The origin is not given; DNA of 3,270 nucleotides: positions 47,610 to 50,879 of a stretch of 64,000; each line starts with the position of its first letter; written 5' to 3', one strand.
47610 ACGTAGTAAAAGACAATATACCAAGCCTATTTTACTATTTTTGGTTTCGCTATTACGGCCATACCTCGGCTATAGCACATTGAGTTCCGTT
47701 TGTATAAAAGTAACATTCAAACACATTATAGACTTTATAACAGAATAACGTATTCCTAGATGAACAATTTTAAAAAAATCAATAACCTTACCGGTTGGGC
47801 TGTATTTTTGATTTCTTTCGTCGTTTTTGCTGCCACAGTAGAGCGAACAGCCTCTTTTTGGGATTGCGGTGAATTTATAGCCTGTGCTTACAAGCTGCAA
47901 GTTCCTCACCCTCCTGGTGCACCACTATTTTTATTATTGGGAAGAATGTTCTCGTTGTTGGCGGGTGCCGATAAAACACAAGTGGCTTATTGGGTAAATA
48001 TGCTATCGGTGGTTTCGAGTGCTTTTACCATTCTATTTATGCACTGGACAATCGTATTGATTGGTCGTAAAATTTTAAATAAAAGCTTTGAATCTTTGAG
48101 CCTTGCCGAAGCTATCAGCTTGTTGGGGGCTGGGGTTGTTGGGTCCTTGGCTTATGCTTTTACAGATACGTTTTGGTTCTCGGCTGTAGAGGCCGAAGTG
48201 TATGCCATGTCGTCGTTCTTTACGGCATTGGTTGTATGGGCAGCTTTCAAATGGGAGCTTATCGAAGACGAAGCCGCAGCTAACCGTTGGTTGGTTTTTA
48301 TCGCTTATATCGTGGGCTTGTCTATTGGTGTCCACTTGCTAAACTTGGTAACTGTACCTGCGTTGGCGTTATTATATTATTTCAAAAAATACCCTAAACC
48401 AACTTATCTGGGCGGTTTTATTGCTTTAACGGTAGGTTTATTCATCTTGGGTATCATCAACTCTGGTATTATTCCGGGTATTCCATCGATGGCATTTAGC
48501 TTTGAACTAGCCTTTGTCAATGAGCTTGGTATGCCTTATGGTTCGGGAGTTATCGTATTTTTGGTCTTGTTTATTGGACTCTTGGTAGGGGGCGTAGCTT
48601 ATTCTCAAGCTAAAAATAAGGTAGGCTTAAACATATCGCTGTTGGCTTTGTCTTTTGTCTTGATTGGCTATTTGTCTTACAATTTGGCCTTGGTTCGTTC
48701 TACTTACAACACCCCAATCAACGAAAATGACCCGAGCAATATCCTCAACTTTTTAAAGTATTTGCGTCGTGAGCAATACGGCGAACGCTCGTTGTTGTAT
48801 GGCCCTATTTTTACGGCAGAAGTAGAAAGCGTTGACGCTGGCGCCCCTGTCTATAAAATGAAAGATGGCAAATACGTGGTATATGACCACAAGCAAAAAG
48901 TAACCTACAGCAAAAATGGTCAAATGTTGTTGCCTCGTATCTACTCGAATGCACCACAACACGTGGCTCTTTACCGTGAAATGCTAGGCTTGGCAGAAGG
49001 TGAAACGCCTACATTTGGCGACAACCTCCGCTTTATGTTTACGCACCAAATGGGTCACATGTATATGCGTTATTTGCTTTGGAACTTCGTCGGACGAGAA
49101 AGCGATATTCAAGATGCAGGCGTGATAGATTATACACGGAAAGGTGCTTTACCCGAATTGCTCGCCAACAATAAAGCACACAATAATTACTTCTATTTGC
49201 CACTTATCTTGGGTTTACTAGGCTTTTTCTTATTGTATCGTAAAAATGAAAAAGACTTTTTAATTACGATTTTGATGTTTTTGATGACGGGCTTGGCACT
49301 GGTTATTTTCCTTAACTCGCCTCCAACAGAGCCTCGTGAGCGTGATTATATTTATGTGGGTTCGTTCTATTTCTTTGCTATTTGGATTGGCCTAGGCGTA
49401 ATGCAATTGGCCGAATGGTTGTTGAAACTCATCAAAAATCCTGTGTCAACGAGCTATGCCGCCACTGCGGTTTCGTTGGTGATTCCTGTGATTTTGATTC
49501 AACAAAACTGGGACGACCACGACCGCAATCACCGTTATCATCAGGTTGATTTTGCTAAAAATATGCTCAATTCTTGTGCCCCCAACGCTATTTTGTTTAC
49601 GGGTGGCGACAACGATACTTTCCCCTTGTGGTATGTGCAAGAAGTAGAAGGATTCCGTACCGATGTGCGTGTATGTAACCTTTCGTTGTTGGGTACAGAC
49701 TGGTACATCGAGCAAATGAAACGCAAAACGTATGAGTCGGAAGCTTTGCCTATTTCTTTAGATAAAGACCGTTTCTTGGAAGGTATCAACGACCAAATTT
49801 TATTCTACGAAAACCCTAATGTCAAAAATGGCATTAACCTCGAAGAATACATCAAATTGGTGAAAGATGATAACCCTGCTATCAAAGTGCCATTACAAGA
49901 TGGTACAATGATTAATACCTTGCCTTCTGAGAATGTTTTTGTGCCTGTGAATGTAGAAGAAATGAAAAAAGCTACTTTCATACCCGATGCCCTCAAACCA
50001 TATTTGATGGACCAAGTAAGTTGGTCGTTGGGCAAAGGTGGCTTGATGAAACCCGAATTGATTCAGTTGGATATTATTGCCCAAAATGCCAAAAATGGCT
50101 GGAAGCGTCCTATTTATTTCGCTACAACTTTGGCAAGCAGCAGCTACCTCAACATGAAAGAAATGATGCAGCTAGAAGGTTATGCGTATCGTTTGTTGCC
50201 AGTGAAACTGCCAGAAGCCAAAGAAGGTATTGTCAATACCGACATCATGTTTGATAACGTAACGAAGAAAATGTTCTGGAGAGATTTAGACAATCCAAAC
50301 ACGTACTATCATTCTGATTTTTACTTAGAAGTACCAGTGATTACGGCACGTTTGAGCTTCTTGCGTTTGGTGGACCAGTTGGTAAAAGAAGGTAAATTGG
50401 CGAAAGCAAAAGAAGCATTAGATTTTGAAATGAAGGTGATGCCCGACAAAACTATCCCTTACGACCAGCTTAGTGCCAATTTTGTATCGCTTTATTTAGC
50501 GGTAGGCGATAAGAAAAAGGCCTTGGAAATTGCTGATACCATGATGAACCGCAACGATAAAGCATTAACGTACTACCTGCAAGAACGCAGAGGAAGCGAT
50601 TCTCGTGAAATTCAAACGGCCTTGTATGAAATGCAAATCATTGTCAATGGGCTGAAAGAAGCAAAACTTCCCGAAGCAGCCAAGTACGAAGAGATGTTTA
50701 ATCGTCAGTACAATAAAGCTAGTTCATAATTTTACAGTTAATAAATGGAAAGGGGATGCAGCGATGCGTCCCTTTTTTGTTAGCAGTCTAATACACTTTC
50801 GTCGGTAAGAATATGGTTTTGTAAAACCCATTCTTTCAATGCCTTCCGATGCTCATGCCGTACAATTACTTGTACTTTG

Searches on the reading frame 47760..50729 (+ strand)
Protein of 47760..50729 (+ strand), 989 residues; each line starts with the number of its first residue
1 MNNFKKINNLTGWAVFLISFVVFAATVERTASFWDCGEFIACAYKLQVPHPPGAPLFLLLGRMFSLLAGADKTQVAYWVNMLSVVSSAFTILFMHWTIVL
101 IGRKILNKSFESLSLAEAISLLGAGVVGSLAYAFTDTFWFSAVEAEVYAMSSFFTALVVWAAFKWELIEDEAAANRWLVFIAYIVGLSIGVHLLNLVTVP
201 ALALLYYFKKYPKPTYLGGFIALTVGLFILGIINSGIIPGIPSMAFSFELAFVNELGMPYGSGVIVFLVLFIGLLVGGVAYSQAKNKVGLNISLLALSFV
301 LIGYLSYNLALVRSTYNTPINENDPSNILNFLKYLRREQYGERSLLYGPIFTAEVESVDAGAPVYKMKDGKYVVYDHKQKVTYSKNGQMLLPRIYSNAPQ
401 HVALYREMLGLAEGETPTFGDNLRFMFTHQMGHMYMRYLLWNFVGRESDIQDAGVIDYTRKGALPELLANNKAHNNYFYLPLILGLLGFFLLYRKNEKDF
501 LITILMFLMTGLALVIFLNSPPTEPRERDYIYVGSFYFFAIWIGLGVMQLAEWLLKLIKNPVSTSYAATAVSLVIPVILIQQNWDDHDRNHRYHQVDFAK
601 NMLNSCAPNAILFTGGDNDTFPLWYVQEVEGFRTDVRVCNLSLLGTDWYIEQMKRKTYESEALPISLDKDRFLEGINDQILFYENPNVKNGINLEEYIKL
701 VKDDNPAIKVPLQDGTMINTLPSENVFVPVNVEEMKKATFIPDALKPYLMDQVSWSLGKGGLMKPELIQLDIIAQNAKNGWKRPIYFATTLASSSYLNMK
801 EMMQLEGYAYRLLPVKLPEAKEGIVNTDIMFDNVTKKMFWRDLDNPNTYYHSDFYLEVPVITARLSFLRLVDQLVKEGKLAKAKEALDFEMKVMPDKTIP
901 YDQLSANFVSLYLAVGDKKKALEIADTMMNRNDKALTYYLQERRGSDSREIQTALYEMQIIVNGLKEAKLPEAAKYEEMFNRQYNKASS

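Call 12: search_protein_families(library=pfam, proteins=[window:47760-50729:+])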
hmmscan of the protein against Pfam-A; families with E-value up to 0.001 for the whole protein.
window:47760-50729:+ (989 aa): 1 family
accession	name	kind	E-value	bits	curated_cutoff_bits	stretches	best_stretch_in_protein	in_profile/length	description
PF11028.14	TMEM260-like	-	2e-74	249.7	24.2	1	35-213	1-177/179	Protein O-mannosyl-transferase TMEM260-like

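Call 19: find_related_loci(query=window:47760-50729:+, collection=genome_contigs, flank=5000)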
Query window:47760-50729:+ (989 aa) in genome_contigs; peptide patterns used: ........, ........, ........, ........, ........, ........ (x = any residue, [..] = any of these).
425 stretches matched a pattern; 355 encode a relative of the query (tblastn E <= 1e-3); the best 80 are kept; 80 distinct loci.
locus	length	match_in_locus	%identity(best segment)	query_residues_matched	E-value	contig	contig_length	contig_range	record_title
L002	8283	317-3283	84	1-989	0e+0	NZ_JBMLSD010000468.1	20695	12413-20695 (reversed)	MAG: Flectobacillus sp. isolate LE_464094 NODE_3333_length_20695_cov_31.136289, whole genome shotgun sequence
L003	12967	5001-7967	85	1-989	0e+0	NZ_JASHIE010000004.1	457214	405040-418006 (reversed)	Flectobacillus rivi strain LFS242W LFS242W_ctg004, whole genome shotgun sequence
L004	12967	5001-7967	84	1-989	0e+0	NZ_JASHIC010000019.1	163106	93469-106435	Flectobacillus longus strain LYT7W LYT7W_ctg019, whole genome shotgun sequence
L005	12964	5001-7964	84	1-988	0e+0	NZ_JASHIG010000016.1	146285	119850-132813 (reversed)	Flectobacillus roseus strain LMG 24501 MS24501_ctg016, whole genome shotgun sequence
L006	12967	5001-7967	80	1-989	0e+0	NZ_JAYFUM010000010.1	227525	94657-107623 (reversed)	Arcicella rigui strain KCTC 23307 Arcicellarigui_MS23307_ctg010, whole genome shotgun sequence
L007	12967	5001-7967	80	1-989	0e+0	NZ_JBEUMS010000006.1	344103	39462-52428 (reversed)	Arcicella rosea strain DSM 21163 Ga0480232_06, whole genome shotgun sequence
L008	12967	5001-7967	80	1-989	0e+0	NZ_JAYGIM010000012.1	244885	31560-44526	Arcicella lustrica strain DC25W DC25W_ctg12, whole genome shotgun sequence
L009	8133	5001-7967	80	1-989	0e+0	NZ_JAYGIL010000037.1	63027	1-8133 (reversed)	Arcicella gelida strain DC2W DC2W_ctg038, whole genome shotgun sequence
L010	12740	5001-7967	80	1-989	0e+0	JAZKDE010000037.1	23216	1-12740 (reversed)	MAG: Bacteroidota bacterium isolate DC_HB_01_SPN181219-bin036_1 DCHB01SPN_B036_1_000000000037, whole genome shotgun sequ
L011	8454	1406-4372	79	1-989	0e+0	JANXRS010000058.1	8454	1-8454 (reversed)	MAG: Arcicella sp. isolate 336R_metabat_306 336R_k141_1877798, whole genome shotgun sequence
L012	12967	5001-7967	79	1-989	0e+0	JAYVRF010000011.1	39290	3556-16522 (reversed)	MAG: Arcicella sp. isolate GL72_UP_metabinner_7 GL72_UP_metabinner_7_10, whole genome shotgun sequence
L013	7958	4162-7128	79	1-989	0e+0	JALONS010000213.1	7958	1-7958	MAG: Arcicella sp. isolate Prado083 scaffold_22958, whole genome shotgun sequence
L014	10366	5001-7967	79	1-989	0e+0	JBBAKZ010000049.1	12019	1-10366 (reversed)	MAG: Arcicella sp. isolate EUL_050 ctg49-EUL_050, whole genome shotgun sequence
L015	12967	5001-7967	79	1-989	0e+0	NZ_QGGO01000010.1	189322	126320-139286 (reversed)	Arcicella aurantiaca strain DSM 22214 LV89DRAFT_scaffold00010.10, whole genome shotgun sequence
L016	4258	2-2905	79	22-989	0e+0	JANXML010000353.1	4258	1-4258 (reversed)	MAG: Arcicella sp. isolate 337R_concoct_21 337R_k141_569379, whole genome shotgun sequence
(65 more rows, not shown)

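Call 69: find_homologous_proteins(query=window:47760-50729:+, max_evalue=1e-200)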
Query window:47760-50729:+ (989 aa): 5731 proteins with E <= 1e-200 among 8000 candidates; the best 120 are listed.
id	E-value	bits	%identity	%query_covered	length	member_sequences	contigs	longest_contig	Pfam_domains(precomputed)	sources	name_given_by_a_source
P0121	0.0e+0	2249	100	100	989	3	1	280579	PF11028.15,PF28495.1,PF28497.1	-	-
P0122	0.0e+0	1995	86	100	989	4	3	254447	PF11028.15,PF28495.1,PF28497.1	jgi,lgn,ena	jgi:MFS family permease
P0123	0.0e+0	1963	85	100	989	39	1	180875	PF11028.15,PF28495.1,PF28497.1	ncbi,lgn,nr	ncbi:DUF2723 domain-containing protein [Emticicia sp. ODNR4P]|nr:DUF2723 domain-containing protein [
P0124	0.0e+0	1872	80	100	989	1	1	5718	PF11028.15,PF28495.1,PF28497.1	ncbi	-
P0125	0.0e+0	1872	80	100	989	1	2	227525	PF11028.15,PF28495.1,PF28497.1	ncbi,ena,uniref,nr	ncbi:glycosyltransferase family 117 protein [Arcicella rigui]|uniref:DUF2723 domain-containing prote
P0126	0.0e+0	1871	80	100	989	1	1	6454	PF11028.15,PF28495.1,PF28497.1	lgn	-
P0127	0.0e+0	1871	80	100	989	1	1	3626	PF11028.15,PF28495.1,PF28497.1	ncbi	-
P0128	0.0e+0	1870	80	100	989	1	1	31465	PF11028.15,PF28495.1,PF28497.1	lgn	-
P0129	0.0e+0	1866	80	100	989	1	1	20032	PF11028.15,PF28495.1,PF28497.1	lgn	-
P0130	0.0e+0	1859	80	100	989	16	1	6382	PF11028.15,PF28495.1,PF28497.1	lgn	-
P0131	0.0e+0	1852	80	100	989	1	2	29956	PF11028.15,PF28495.1,PF28497.1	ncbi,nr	ncbi:MAG: DUF2723 domain-containing protein [Spirosomataceae bacterium]|nr:DUF2723 domain-containing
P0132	0.0e+0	1852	80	100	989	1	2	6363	PF11028.15,PF28495.1,PF28497.1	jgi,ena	jgi:MFS family permease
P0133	0.0e+0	1843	79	100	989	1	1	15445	PF11028.15,PF28495.1,PF28497.1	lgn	-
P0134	0.0e+0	1842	79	100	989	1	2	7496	PF11028.15,PF28495.1,PF28497.1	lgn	-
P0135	0.0e+0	1840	79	100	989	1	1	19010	PF11028.15,PF28495.1,PF28497.1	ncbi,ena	-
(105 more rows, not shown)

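Call 70: find_encoding_contigs(protein=P0122, flank=6000, max_places=4)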
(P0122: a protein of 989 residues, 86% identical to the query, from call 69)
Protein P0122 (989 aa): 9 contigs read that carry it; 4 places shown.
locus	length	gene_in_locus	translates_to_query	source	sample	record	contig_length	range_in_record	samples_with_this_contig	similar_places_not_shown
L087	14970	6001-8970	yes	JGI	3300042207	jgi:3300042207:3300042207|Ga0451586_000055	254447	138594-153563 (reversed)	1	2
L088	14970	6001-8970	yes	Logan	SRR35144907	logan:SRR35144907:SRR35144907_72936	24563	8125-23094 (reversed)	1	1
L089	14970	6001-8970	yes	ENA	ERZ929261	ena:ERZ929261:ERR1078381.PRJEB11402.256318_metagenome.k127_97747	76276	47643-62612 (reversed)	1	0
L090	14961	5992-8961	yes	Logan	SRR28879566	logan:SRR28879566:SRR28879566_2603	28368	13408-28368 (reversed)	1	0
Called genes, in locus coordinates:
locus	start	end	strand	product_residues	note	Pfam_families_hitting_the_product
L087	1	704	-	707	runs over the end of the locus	PF01642:MM_CoA_mutase, PF02310:B12-binding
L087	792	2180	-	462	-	PF01642:MM_CoA_mutase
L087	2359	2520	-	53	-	-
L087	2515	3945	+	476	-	PF11638:DnaA_N, PF00308:Bac_DnaA, PF00004:AAA (weak), PF01695:IstB_IS21, PF08299:Bac_DnaA_C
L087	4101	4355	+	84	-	-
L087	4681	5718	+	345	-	PF02912:Phe_tRNA-synt_N, PF01409:tRNA-synt_2d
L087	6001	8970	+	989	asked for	PF11028:TMEM260_N, PF28497:DUF8416, PF28495:TMEM260_2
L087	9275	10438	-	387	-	PF00226:DnaJ, PF01556:DnaJ_C, PF00684:DnaJ_CXXCXGXG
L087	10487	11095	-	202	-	PF01025:GrpE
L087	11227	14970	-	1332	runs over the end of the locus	PF03629:SASA, PF00041:fn3 (faint), PF18962:Por_Secre_tail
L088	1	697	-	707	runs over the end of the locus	PF01642:MM_CoA_mutase, PF02310:B12-binding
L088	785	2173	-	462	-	PF01642:MM_CoA_mutase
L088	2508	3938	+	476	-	PF11638:DnaA_N, PF00308:Bac_DnaA, PF00004:AAA (weak), PF01695:IstB_IS21, PF08299:Bac_DnaA_C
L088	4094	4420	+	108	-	-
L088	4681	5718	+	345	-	PF02912:Phe_tRNA-synt_N, PF01409:tRNA-synt_2d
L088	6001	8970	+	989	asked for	PF11028:TMEM260_N, PF28497:DUF8416, PF28495:TMEM260_2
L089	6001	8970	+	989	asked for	PF11028:TMEM260_N, PF28497:DUF8416, PF28495:TMEM260_2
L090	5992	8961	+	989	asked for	PF11028:TMEM260_N, PF28497:DUF8416, PF28495:TMEM260_2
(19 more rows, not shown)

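Call 72: find_encoding_contigs(protein=P0250, flank=5000, max_places=2)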
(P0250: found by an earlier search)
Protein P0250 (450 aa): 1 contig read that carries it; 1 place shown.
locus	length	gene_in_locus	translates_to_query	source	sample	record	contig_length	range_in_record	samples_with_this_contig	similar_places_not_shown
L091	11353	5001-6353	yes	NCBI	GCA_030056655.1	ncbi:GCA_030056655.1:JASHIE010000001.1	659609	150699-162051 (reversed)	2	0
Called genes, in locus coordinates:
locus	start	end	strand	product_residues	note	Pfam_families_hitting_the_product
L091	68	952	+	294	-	PF18075:FtsX_ECD, PF02687:FtsX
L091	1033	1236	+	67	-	PF11297:DUF3098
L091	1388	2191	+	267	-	PF02673:BacA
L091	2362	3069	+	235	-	PF01509:TruB_N, PF16198:TruB_C_2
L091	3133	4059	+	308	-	PF06574:FAD_syn, PF01467:CTP_transf_like (weak), PF01687:Flavokinase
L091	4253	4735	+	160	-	PF08922:DUF1905, PF13376:OmdA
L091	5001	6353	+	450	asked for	PF01408:GFO_IDH_MocA, PF02894:GFO_IDH_MocA_C, PF22725:GFO_IDH_MocA_C3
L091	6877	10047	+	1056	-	PF13620:CarboxypepD_reg (weak), PF13715:CarbopepD_reg_2, PF07715:Plug, PF00593:TonB_dep_Rec_b-barrel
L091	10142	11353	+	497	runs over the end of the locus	PF14322:SusD-like_3, PF07980:SusD_RagB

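Call 73: find_encoding_contigs(protein=P0242, flank=6000, max_places=3)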
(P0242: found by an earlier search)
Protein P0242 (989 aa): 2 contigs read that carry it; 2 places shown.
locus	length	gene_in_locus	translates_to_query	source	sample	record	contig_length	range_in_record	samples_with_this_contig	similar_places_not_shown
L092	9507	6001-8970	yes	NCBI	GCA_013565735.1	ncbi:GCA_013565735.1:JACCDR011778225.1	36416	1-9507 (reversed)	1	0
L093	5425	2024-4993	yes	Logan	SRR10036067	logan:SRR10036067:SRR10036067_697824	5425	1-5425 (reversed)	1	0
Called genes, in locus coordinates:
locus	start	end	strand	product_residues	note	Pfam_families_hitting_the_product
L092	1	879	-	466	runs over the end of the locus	PF14356:DUF4403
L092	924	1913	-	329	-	PF09640:DUF2027 (weak), PF01713:Smr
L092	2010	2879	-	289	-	PF10043:DUF2279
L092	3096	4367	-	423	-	PF00083:Sugar_tr (faint), PF07690:MFS_1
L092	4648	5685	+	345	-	PF02912:Phe_tRNA-synt_N, PF01409:tRNA-synt_2d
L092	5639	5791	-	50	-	-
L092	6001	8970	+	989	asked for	PF11028:TMEM260_N, PF28497:DUF8416, PF28495:TMEM260_2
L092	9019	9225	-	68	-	-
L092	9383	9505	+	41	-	?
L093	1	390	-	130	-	?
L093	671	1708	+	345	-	PF02912:Phe_tRNA-synt_N, PF01409:tRNA-synt_2d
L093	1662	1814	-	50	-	-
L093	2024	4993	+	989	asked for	PF11028:TMEM260_N, PF28497:DUF8416, PF28495:TMEM260_2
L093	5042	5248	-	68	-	-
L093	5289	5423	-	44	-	?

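Call 75: find_encoding_contigs(protein=P0248, flank=4000, max_places=3)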
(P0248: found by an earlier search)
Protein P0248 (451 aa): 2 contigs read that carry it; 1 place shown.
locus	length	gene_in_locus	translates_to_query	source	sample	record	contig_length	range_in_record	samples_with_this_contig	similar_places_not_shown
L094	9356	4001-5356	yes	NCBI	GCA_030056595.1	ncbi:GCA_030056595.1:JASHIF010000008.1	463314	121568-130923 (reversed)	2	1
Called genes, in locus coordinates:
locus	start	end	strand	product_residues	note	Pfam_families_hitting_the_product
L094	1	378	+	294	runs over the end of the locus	PF18075:FtsX_ECD, PF02687:FtsX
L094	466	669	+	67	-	PF11297:DUF3098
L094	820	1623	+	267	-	PF02673:BacA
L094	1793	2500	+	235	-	PF01509:TruB_N, PF16198:TruB_C_2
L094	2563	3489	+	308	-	PF06574:FAD_syn, PF01467:CTP_transf_like (weak), PF01687:Flavokinase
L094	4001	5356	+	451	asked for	PF01408:GFO_IDH_MocA, PF02894:GFO_IDH_MocA_C, PF22725:GFO_IDH_MocA_C3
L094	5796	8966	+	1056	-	PF13715:CarbopepD_reg_2, PF07715:Plug, PF00593:TonB_dep_Rec_b-barrel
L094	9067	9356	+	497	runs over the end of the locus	PF14322:SusD-like_3, PF07980:SusD_RagB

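Call 76: find_encoding_contigs(protein=P0254, flank=4000, max_places=3)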
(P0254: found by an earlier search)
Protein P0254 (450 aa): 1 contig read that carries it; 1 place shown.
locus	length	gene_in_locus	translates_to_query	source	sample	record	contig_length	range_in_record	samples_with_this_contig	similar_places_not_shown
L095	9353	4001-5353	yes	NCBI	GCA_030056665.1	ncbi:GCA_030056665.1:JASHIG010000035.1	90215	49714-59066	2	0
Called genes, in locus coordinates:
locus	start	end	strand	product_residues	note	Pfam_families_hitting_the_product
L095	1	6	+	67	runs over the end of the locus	PF11297:DUF3098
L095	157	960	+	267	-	PF02673:BacA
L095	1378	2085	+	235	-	PF01509:TruB_N, PF16198:TruB_C_2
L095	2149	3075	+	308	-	PF06574:FAD_syn, PF01467:CTP_transf_like (weak), PF01687:Flavokinase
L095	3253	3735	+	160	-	PF08922:DUF1905, PF13376:OmdA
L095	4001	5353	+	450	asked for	PF01408:GFO_IDH_MocA, PF02894:GFO_IDH_MocA_C, PF22725:GFO_IDH_MocA_C3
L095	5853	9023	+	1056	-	PF13620:CarboxypepD_reg (weak), PF13715:CarbopepD_reg_2, PF07715:Plug, PF00593:TonB_dep_Rec_b-barrel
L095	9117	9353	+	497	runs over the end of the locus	PF14322:SusD-like_3, PF12771:SusD-like_2 (faint), PF07980:SusD_RagB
